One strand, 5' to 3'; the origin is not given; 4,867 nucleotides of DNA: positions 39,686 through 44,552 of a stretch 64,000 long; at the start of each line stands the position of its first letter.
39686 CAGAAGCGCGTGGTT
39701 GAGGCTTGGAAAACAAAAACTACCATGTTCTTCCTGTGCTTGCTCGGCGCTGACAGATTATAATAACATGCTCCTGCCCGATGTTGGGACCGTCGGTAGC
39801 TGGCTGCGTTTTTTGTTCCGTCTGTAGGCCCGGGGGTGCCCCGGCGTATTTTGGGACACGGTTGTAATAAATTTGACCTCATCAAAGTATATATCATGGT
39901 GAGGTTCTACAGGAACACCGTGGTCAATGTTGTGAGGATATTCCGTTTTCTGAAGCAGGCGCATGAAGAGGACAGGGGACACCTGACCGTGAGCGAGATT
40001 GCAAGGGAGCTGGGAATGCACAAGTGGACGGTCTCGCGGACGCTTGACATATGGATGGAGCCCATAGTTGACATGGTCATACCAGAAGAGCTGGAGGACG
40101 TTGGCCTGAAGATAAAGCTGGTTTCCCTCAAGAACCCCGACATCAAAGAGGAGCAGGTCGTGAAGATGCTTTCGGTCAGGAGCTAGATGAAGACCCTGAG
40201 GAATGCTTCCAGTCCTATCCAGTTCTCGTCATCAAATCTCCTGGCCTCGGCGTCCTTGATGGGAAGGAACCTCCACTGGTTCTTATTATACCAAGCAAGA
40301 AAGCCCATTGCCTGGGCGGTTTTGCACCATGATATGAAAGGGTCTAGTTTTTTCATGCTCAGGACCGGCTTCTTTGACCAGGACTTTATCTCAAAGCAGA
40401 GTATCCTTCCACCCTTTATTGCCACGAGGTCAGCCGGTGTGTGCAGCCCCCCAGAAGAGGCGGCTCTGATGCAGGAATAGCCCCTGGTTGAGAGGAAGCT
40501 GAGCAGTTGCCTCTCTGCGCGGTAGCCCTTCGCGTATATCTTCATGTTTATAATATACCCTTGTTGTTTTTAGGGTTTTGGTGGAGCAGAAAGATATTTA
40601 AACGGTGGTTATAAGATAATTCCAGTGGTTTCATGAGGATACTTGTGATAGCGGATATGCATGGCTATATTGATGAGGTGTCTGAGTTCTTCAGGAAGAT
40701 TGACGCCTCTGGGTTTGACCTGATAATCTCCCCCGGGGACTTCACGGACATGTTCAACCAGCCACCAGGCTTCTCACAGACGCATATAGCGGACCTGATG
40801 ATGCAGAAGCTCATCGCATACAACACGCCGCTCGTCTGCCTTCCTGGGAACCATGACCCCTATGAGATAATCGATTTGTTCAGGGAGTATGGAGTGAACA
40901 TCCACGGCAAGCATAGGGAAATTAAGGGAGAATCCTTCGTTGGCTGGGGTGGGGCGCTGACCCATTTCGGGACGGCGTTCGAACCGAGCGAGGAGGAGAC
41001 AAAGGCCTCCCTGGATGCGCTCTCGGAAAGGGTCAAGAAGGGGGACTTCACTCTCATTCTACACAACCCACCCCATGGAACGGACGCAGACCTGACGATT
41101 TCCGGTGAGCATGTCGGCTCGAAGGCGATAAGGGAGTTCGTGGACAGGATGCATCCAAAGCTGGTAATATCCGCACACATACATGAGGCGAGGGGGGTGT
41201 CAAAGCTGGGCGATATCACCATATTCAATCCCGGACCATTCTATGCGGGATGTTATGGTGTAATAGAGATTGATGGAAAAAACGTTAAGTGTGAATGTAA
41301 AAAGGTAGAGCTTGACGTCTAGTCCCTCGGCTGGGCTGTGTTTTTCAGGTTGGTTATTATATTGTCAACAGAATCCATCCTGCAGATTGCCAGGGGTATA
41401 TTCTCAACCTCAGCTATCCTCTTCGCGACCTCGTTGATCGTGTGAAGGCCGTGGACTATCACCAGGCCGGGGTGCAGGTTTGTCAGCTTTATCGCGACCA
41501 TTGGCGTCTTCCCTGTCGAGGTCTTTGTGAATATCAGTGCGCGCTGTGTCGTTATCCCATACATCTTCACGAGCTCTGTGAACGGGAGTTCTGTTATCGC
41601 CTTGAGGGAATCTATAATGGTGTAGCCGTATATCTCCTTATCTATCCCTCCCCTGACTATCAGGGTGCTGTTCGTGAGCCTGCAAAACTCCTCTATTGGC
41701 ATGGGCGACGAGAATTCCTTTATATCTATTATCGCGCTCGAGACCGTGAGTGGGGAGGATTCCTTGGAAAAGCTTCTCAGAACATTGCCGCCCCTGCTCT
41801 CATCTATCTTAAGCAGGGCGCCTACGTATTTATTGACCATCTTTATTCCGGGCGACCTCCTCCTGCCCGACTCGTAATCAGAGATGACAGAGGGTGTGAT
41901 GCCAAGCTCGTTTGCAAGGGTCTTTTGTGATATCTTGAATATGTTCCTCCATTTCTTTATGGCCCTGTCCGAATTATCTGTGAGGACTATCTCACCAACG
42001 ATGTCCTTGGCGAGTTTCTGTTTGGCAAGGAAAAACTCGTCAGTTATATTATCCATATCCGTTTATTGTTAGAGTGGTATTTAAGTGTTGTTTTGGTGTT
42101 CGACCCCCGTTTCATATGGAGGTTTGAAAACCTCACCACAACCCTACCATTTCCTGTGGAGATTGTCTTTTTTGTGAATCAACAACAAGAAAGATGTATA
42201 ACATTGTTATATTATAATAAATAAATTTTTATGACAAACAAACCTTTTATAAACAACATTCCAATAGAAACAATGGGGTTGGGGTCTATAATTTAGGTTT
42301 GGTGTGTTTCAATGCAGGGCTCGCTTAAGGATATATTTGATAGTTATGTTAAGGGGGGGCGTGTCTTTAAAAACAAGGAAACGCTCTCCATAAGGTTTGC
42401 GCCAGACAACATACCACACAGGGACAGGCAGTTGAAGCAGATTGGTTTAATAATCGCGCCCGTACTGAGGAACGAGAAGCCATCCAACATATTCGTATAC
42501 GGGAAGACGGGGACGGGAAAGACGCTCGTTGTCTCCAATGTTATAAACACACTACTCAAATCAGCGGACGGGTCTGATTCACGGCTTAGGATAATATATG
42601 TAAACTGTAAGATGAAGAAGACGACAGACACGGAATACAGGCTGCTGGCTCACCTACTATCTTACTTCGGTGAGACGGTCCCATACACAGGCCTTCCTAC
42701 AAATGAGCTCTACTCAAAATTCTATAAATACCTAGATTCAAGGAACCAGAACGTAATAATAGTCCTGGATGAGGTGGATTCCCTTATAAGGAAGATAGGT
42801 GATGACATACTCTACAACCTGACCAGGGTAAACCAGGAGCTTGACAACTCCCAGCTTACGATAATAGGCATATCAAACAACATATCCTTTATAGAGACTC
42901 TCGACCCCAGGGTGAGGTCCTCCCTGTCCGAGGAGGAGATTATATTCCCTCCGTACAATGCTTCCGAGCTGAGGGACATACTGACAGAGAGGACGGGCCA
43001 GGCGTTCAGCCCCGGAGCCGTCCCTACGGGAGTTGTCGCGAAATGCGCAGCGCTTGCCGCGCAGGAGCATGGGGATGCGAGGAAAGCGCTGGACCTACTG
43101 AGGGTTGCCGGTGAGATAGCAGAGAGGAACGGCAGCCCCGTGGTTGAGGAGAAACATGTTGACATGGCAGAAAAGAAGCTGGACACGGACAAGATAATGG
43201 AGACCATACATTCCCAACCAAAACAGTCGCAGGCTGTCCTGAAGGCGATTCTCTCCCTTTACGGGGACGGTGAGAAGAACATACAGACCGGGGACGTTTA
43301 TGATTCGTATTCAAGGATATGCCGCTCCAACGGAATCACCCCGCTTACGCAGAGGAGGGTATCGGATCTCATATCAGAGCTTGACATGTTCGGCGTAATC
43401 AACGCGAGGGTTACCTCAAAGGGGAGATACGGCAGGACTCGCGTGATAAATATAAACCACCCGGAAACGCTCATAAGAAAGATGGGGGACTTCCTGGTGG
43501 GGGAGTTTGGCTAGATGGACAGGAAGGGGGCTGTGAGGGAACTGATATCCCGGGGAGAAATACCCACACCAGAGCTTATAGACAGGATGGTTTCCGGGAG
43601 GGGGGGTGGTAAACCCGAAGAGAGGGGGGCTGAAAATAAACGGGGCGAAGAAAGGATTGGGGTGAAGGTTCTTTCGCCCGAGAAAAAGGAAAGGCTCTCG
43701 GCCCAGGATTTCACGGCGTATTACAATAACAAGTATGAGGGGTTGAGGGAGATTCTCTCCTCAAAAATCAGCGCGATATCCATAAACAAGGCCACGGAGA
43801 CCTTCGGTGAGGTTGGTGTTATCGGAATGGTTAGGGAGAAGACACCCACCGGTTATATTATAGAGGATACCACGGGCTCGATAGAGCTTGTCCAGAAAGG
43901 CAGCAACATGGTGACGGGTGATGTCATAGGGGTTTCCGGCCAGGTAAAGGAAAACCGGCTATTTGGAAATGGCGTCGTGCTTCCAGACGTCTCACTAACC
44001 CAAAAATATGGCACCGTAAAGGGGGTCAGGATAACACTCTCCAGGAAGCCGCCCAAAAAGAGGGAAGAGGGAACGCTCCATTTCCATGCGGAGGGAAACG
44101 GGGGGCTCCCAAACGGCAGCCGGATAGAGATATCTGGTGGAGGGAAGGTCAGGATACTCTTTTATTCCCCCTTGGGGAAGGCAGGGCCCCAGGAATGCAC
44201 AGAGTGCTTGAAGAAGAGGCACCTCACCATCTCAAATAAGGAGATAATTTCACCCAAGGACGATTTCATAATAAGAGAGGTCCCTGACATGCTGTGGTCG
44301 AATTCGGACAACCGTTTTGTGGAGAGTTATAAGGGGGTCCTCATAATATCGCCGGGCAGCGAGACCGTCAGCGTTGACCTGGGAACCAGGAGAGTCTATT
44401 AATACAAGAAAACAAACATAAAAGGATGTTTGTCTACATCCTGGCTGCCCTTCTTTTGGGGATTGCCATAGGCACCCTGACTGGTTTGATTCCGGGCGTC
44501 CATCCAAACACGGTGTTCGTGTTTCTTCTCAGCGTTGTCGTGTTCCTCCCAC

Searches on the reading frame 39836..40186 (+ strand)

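Call 39: search_protein_families(library=pfam, proteins=[window:39836-40186:+], max_evalue=0.0001)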
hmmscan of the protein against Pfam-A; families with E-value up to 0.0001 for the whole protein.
window:39836-40186:+ (116 aa): 0 families

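Call 51: search_protein_families(library=pfam, proteins=[window:39836-40186:+], max_evalue=0.01)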
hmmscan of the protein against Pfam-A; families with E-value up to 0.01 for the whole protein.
window:39836-40186:+ (116 aa): 8 families
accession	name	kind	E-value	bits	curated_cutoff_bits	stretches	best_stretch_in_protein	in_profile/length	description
PF09339.16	HTH_IclR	-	0.00016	21.8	22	1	29-70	2-39/52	IclR helix-turn-helix domain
PF12802.13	MarR_2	-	0.00034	21.2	27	1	45-71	20-42/61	MarR family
PF13384.12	HTH_23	-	0.00065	19.9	24.6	1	44-74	16-42/50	Homeodomain-like domain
PF12840.13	HTH_20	-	0.0015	18.9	27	1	34-71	8-40/51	Helix-turn-helix domain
PF13551.12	HTH_29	-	0.0041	17.6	28.1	1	46-70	9-33/64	Winged helix-turn helix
PF13545.12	HTH_Crp_2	-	0.0068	16.8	27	0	34-71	2-44/70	Crp-like helix-turn-helix domain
PF13542.12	HTH_Tnp_ISL3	-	0.0072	16.2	27.4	0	49-71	27-48/51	Helix-turn-helix domain of transposase family ISL3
PF01022.26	HTH_5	-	0.0086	16.4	22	0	48-71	14-37/47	Bacterial regulatory protein, arsR family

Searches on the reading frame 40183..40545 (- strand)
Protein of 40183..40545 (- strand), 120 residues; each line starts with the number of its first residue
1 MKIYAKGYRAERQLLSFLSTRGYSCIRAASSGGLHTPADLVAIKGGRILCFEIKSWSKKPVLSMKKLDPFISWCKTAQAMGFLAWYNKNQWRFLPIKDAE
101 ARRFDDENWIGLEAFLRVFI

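Call 39: search_protein_families(library=pfam, proteins=[window:40183-40545:-], max_evalue=0.0001)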
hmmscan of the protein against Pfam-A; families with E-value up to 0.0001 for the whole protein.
window:40183-40545:- (120 aa): 1 family
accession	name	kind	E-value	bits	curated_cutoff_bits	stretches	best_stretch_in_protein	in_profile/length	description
PF01870.24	Hjc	-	4.3e-17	62.3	21.1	1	9-97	1-92/93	Archaeal holliday junction resolvase (hjc)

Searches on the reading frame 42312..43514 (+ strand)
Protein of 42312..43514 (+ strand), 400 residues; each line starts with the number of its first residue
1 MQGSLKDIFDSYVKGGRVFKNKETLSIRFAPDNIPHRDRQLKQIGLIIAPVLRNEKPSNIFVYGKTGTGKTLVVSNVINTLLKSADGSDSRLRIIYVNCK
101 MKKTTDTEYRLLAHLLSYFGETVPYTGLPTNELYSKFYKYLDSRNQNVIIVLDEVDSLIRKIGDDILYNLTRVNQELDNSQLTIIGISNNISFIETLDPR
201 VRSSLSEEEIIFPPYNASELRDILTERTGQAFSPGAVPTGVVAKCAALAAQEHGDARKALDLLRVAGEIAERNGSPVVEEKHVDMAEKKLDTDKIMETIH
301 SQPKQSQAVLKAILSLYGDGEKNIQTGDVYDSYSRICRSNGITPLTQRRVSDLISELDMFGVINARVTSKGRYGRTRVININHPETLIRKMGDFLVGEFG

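Call 10: find_encoding_contigs(protein=window:42312-43514:+, flank=2000, max_places=6)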
Protein window:42312-43514:+ (400 aa): 7 contigs read that carry it; 4 places shown.
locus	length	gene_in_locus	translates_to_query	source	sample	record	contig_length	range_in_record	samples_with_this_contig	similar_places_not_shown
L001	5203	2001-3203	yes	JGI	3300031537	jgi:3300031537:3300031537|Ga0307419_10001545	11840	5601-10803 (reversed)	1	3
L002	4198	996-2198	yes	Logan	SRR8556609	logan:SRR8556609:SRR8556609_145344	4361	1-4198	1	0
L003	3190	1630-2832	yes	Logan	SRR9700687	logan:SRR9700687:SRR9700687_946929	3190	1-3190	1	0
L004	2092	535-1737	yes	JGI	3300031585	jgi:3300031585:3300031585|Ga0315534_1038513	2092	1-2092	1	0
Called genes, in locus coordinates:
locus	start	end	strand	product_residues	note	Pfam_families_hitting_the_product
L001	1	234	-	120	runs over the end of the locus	PF01870:Hjc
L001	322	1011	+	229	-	PF00149:Metallophos, PF12850:Metallophos_2, PF14582:Metallophos_3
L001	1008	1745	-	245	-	PF12844:HTH_19, PF01381:HTH_3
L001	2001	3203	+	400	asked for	PF01637:ATPase_2, PF13191:AAA_16, PF05621:TniB (weak), PF00004:AAA, PF13401:AAA_22, PF22703:Cdc6_lid, PF09079:WHD_Cdc6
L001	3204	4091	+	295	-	-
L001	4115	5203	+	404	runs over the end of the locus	PF01970:TctA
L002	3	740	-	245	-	PF12844:HTH_19, PF01381:HTH_3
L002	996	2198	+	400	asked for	PF01637:ATPase_2, PF13191:AAA_16, PF05621:TniB (weak), PF00004:AAA, PF13401:AAA_22, PF22703:Cdc6_lid, PF09079:WHD_Cdc6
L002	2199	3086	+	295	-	-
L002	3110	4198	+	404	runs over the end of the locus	PF01970:TctA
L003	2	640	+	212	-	?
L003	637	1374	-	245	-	PF12844:HTH_19, PF01381:HTH_3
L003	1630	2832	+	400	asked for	PF01637:ATPase_2, PF13191:AAA_16, PF05621:TniB (weak), PF00004:AAA, PF13401:AAA_22, PF22703:Cdc6_lid, PF09079:WHD_Cdc6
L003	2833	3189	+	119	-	?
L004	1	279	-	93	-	?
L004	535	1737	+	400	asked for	PF01637:ATPase_2, PF13191:AAA_16, PF05621:TniB (weak), PF00004:AAA, PF13401:AAA_22, PF22703:Cdc6_lid, PF09079:WHD_Cdc6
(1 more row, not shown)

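Call 85: list_cluster_members(proteins=[window:42312-43514:+, window:46563-49238:-, window:53429-54937:-, window:61230-62909:+, window:34721-36271:-, P0004, P0010, P0008])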
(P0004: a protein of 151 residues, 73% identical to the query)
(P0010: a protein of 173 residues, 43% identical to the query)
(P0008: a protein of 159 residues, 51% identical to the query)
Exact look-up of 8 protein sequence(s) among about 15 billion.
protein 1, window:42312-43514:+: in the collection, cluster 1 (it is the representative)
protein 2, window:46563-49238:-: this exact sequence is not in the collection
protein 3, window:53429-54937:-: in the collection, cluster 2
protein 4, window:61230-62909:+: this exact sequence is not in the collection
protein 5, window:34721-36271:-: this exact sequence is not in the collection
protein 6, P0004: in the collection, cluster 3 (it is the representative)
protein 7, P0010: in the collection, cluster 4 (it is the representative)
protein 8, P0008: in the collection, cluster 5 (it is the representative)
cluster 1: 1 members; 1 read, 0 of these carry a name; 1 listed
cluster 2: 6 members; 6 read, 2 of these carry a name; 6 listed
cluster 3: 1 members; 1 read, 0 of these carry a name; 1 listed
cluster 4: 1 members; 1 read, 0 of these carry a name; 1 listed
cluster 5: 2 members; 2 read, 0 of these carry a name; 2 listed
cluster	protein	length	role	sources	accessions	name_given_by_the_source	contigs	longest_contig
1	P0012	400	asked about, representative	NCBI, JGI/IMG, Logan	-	-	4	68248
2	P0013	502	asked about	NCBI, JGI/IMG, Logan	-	-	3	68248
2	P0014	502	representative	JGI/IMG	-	glycyl-tRNA synthetase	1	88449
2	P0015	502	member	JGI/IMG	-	glycyl-tRNA synthetase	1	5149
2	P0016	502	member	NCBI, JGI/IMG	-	-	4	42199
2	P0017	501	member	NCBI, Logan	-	-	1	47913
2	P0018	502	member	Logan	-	-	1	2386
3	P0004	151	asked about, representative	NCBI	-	-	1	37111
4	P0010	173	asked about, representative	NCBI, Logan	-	-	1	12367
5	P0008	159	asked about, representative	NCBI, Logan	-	-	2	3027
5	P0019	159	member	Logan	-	-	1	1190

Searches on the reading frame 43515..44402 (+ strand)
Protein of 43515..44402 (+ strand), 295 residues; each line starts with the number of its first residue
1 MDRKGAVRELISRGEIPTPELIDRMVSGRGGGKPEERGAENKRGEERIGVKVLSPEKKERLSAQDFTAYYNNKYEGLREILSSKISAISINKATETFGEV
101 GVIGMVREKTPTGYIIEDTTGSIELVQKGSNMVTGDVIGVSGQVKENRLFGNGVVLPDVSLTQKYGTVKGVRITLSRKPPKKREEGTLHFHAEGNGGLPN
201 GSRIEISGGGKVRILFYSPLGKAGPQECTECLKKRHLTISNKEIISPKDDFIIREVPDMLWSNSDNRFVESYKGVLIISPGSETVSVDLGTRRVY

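Call 39: search_protein_families(library=pfam, proteins=[window:43515-44402:+], max_evalue=0.0001)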
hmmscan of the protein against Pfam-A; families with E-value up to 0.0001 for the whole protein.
window:43515-44402:+ (295 aa): 0 families

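Call 64: search_protein_families(library=pfam, proteins=[window:43515-44402:+], max_evalue=0.01)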
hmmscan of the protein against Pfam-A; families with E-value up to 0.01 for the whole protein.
window:43515-44402:+ (295 aa): 1 family
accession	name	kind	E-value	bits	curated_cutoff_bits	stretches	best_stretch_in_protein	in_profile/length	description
PF18018.7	DNA_pol_D_N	-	0.00084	20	25.6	1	113-150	84-124/129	DNA polymerase delta subunit OB-fold domain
